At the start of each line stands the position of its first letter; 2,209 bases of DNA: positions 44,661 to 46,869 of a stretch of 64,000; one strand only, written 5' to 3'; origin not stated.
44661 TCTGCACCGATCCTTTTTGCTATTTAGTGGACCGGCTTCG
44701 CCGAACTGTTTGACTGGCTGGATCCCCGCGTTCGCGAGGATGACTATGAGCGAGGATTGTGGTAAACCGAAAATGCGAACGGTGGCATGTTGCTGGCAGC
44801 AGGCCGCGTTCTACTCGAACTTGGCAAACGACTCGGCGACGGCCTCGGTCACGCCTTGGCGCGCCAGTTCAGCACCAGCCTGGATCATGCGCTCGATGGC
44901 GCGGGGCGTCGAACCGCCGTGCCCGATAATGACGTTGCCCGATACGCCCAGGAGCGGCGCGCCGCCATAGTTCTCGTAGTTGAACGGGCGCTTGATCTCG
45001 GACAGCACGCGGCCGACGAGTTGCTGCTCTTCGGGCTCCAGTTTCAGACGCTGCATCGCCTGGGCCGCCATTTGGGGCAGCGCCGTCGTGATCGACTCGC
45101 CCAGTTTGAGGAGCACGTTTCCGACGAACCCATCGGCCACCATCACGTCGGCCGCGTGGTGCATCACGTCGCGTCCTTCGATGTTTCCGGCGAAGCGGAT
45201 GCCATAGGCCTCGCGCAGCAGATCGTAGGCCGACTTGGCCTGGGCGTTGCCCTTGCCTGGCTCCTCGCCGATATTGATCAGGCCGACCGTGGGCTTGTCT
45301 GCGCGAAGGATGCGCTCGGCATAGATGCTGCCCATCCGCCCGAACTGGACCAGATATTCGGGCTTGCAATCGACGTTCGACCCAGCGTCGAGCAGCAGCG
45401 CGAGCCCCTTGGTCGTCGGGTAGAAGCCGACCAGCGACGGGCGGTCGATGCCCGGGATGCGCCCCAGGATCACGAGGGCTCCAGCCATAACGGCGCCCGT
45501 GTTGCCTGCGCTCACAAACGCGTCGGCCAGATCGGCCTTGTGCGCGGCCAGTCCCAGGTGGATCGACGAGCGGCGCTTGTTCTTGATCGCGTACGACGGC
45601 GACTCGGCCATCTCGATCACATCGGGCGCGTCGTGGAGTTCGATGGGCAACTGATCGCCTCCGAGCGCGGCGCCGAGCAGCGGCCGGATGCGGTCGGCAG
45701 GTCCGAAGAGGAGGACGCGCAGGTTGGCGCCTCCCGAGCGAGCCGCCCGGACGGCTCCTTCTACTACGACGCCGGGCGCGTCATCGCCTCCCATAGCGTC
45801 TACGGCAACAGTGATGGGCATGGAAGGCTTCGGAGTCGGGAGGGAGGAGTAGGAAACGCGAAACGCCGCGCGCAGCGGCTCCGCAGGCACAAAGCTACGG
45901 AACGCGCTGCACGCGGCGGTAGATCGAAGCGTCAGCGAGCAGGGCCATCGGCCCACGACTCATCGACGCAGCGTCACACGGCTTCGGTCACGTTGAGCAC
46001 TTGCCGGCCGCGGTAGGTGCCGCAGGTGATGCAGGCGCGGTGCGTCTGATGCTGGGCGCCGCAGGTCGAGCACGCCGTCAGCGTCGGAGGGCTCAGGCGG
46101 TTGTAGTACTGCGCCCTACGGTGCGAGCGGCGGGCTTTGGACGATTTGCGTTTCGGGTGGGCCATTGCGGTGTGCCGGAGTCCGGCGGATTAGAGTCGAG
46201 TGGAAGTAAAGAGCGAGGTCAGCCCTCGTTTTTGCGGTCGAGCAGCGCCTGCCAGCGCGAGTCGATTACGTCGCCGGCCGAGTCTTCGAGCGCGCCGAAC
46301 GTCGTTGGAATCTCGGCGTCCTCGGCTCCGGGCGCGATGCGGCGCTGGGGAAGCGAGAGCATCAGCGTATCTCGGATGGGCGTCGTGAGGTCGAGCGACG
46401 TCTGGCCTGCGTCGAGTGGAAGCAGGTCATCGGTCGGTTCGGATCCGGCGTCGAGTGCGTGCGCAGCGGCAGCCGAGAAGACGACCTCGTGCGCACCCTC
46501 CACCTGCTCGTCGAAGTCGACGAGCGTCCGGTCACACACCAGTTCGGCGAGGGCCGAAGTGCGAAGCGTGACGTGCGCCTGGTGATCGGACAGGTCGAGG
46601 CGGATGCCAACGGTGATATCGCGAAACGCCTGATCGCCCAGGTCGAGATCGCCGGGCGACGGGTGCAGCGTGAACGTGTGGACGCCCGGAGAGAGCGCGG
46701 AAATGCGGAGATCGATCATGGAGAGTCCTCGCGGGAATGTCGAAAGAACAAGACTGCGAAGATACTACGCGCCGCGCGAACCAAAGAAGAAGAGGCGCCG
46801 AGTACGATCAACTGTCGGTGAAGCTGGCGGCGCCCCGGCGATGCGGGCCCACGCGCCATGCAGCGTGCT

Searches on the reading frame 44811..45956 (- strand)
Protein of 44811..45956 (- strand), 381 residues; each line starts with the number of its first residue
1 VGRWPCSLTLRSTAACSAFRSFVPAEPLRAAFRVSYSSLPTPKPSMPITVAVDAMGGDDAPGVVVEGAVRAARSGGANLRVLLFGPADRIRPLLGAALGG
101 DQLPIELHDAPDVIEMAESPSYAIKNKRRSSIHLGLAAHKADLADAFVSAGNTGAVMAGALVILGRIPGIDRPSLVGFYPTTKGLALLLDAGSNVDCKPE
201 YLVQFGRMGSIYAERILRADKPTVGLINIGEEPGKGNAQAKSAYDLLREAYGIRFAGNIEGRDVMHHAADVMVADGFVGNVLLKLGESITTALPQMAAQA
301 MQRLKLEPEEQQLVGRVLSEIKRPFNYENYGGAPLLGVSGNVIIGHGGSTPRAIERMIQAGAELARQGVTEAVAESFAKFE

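Call 11: search_protein_families(library=pfam, proteins=[window:44811-45956:-])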
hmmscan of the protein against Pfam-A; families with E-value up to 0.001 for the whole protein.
window:44811-45956:- (381 aa): 1 family
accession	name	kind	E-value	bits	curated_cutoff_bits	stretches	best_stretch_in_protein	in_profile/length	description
PF02504.20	FA_synthesis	-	4e-93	312.5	29.1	1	49-370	2-322/324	Fatty acid synthesis protein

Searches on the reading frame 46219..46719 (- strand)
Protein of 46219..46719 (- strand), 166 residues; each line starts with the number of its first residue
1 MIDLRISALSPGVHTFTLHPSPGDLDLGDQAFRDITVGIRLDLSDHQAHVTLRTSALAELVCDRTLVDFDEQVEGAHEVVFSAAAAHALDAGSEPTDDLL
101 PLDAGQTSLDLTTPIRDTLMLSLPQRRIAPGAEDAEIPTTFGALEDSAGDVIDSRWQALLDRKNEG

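Call 11: search_protein_families(library=pfam, proteins=[window:46219-46719:-])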
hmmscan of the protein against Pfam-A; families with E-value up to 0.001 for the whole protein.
window:46219-46719:- (166 aa): 1 family
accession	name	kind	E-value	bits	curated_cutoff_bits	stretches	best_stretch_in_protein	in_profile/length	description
PF02620.22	YceD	-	3.4e-12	46.9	33.2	1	51-160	2-116/119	Large ribosomal RNA subunit accumulation protein YceD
